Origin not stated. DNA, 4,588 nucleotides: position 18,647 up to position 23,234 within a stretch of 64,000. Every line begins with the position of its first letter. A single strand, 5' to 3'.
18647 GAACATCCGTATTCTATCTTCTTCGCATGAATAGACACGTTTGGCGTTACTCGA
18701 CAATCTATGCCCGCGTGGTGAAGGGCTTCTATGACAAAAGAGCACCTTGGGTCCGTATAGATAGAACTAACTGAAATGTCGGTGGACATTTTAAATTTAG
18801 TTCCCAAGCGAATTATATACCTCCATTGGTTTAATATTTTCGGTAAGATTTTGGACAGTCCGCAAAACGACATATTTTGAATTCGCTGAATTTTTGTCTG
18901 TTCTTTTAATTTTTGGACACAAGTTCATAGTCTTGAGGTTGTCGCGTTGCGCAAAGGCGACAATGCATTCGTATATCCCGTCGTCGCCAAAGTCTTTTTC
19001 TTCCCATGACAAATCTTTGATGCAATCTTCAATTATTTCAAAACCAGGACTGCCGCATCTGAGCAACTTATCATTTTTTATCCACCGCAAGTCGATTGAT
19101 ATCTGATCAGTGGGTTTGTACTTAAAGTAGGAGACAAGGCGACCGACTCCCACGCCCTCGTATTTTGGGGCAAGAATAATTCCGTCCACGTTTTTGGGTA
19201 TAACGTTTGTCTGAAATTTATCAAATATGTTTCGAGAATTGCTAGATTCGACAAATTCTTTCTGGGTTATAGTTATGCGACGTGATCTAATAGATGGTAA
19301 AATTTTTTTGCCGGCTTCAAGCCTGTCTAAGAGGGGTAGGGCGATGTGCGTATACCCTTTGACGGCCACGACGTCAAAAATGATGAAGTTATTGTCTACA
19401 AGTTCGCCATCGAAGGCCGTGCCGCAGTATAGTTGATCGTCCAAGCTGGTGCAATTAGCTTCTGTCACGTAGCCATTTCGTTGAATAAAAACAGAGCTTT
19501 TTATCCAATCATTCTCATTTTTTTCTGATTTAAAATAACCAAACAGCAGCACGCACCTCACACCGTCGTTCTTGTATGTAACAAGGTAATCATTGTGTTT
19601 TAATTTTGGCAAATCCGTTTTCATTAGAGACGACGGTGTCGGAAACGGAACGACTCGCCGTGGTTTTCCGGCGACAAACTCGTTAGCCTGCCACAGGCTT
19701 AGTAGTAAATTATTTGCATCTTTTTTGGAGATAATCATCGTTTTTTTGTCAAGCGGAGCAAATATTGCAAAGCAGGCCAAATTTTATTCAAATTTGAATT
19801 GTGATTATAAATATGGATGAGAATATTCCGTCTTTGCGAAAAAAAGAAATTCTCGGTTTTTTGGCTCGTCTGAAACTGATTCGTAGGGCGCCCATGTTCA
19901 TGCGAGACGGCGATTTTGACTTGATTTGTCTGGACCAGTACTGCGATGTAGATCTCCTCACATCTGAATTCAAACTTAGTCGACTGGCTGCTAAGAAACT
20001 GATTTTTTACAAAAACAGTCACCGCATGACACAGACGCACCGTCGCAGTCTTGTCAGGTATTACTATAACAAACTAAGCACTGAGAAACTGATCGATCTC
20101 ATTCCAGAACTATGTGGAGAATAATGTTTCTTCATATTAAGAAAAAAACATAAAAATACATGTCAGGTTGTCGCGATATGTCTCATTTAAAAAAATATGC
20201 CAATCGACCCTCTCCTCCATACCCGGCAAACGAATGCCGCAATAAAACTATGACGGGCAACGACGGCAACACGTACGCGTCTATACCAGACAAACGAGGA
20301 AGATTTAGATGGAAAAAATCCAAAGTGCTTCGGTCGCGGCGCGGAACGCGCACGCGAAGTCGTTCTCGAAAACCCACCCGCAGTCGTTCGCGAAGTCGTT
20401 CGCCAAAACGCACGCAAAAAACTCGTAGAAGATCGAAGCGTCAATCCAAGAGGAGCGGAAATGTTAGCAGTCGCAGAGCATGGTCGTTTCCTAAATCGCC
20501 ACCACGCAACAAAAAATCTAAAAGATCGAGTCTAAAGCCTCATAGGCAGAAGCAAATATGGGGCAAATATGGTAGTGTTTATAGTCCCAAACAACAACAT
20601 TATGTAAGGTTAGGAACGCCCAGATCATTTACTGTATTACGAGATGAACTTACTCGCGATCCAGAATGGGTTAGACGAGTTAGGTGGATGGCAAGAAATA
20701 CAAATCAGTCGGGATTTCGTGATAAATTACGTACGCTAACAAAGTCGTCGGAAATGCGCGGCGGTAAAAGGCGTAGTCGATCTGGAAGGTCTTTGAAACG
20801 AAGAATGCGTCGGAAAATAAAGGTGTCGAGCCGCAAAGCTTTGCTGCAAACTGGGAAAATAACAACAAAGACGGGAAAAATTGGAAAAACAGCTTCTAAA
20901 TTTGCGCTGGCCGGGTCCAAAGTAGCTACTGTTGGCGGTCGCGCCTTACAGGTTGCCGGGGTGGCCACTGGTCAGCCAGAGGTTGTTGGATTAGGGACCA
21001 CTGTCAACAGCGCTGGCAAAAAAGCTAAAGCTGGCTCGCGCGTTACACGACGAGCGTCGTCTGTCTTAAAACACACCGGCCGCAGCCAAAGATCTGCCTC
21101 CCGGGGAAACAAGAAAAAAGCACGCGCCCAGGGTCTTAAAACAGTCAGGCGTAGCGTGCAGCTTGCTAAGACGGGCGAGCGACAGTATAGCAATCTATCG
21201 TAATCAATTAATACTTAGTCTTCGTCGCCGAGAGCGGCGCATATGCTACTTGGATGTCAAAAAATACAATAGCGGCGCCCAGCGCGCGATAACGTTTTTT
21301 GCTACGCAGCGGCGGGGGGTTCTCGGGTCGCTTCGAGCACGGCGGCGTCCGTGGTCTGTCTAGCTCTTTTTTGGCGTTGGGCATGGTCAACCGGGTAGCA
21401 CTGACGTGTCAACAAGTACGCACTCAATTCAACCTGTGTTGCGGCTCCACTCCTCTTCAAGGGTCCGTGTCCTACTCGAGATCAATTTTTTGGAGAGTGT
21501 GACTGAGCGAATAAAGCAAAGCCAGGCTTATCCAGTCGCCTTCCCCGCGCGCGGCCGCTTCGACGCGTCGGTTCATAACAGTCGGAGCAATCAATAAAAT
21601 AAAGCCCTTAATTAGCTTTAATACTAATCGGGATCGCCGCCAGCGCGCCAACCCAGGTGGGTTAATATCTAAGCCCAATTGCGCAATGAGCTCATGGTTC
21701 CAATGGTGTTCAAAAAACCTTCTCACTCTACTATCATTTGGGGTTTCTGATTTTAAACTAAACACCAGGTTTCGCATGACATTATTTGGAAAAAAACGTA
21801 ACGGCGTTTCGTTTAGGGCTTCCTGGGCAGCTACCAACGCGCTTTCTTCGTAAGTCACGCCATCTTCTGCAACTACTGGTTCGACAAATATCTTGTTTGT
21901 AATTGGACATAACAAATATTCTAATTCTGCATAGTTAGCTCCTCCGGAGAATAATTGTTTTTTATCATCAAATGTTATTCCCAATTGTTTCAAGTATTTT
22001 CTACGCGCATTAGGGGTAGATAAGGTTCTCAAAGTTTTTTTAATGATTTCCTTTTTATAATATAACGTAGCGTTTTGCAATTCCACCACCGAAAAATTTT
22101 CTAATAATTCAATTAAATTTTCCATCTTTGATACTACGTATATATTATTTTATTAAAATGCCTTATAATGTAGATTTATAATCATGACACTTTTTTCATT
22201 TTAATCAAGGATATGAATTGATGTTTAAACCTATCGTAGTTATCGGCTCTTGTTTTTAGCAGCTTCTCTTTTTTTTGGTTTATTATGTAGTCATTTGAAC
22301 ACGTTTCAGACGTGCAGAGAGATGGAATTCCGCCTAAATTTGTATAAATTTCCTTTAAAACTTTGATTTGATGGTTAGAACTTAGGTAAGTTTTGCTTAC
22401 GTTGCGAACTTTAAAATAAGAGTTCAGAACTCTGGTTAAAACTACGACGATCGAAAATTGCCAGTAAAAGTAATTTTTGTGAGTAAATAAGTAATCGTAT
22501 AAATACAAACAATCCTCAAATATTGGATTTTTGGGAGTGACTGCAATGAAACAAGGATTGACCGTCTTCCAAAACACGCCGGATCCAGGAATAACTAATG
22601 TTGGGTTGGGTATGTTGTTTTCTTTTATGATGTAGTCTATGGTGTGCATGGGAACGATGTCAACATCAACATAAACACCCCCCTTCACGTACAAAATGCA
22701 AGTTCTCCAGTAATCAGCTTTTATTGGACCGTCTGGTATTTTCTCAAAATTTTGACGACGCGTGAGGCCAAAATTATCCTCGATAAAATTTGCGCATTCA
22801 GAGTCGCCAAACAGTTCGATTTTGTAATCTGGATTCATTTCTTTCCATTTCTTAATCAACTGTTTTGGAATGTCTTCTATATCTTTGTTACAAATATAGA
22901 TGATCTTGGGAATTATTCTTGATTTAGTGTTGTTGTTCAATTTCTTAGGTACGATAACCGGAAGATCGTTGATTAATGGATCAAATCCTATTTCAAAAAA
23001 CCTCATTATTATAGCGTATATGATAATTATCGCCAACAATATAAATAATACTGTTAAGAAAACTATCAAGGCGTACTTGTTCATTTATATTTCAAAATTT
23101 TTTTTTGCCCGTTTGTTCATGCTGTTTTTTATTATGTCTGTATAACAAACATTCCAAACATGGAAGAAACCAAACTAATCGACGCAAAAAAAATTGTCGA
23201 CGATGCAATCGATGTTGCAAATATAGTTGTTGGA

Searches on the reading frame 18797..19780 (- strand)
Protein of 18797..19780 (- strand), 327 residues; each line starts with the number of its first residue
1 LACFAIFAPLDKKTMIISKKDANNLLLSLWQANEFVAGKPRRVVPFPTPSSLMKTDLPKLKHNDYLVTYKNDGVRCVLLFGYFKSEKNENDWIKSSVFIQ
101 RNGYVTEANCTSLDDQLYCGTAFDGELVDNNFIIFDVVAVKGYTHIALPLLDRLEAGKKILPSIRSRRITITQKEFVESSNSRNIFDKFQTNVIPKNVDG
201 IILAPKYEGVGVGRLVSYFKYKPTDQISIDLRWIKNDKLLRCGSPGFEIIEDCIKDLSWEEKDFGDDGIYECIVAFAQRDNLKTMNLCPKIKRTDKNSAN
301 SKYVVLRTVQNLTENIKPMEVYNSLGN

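Call 33: search_protein_families(library=pfam, proteins=[window:18797-19780:-], max_evalue=0.001)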
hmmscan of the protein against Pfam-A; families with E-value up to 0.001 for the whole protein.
window:18797-19780:- (327 aa): 1 family
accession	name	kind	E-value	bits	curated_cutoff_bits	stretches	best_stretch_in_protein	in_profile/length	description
PF01331.24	mRNA_cap_enzyme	-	1.4e-14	54.8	29.6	1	49-222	2-194/194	mRNA capping enzyme, catalytic domain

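Call 73: find_homologous_proteins(query=window:18797-19780:-, max_evalue=0.00001)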
Query window:18797-19780:- (327 aa): 7 proteins with E <= 0.00001 among 759 candidates.
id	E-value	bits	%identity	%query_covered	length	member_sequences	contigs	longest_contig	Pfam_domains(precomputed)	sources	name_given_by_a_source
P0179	5.5e-217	737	99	100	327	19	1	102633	PF01331.26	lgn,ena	-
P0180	1.4e-146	506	70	95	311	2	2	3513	PF01331.26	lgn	-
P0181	4.7e-91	323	53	94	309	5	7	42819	PF01331.26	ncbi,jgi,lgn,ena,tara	tara:strand:+ start:528 stop:1457 length:930 start_codon:yes stop_codon:yes gene_type:complete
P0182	1.0e-90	322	49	94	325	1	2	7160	PF01331.26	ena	-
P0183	5.4e-89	316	51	93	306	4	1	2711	PF01331.26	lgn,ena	-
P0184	1.4e-68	249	45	94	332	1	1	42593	PF01331.26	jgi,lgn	jgi:hypothetical protein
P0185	9.5e-64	233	43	94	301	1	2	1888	PF01331.26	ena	-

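Call 74: find_encoding_contigs(protein=P0181, flank=10000, max_places=2)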
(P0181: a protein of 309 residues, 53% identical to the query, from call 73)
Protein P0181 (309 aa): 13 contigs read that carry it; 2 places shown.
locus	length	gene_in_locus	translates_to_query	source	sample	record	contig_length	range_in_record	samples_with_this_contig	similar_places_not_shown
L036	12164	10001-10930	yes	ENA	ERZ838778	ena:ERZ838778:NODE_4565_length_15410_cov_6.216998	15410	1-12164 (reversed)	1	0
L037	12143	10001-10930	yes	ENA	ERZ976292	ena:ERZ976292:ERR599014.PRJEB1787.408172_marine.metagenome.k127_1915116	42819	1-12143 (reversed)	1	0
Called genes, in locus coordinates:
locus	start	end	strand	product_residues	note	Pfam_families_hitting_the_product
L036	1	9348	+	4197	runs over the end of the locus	?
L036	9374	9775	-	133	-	-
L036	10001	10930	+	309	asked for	PF01331:mRNA_cap_enzyme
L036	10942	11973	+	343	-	PF01734:Patatin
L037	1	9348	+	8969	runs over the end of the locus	-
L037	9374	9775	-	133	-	-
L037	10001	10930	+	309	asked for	PF01331:mRNA_cap_enzyme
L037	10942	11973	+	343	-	PF01734:Patatin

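Call 75: find_encoding_contigs(protein=P0184, flank=10000, max_places=2)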
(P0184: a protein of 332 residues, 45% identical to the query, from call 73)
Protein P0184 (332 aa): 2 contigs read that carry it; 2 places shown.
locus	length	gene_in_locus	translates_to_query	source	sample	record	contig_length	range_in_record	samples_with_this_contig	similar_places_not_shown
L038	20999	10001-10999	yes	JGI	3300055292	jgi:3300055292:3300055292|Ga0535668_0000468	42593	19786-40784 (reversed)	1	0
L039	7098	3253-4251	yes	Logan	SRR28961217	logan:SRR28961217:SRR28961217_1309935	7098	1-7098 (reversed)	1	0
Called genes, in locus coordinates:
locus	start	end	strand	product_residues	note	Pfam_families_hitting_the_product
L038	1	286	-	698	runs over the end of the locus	?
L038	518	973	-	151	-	-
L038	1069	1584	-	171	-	-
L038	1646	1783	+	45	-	-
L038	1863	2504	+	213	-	-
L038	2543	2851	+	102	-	-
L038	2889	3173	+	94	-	-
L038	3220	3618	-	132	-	-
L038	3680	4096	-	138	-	-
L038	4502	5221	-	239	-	-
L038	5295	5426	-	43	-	-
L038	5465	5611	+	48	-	-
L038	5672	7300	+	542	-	PF02214:BTB_2, PF01344:Kelch_1 (faint), PF07646:Kelch_2 (faint), PF13415:Beta-prop_FBX42 (faint), PF24681:Kelch_KLHDC2_KLHL20_DRC7, PF25210:Kelch_FKB95 (weak)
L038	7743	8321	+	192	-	-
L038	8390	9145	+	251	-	-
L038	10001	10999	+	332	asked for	PF01331:mRNA_cap_enzyme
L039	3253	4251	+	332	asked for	PF01331:mRNA_cap_enzyme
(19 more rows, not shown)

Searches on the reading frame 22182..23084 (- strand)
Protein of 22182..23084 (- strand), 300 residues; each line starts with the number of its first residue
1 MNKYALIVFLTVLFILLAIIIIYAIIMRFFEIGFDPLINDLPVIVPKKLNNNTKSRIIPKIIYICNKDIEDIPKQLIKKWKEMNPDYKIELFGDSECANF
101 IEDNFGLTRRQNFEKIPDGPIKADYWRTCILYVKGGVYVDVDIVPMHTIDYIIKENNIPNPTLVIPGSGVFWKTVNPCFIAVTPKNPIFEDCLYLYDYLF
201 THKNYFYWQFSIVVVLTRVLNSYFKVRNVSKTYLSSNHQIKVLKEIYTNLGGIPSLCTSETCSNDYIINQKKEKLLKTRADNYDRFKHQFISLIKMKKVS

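Call 33: search_protein_families(library=pfam, proteins=[window:22182-23084:-], max_evalue=0.001)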
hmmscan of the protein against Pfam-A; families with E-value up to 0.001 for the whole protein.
window:22182-23084:- (300 aa): 2 families
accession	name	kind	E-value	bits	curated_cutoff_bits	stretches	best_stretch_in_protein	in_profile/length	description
PF04488.21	Gly_transf_sug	-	7.9e-14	52.6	23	1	74-157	5-91/93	Glycosyltransferase sugar-binding region containing DXD motif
PF12919.13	TcdA_TcdB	-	1.3e-06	28.4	23.6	0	67-97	9-40/382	TcdA/TcdB catalytic glycosyltransferase domain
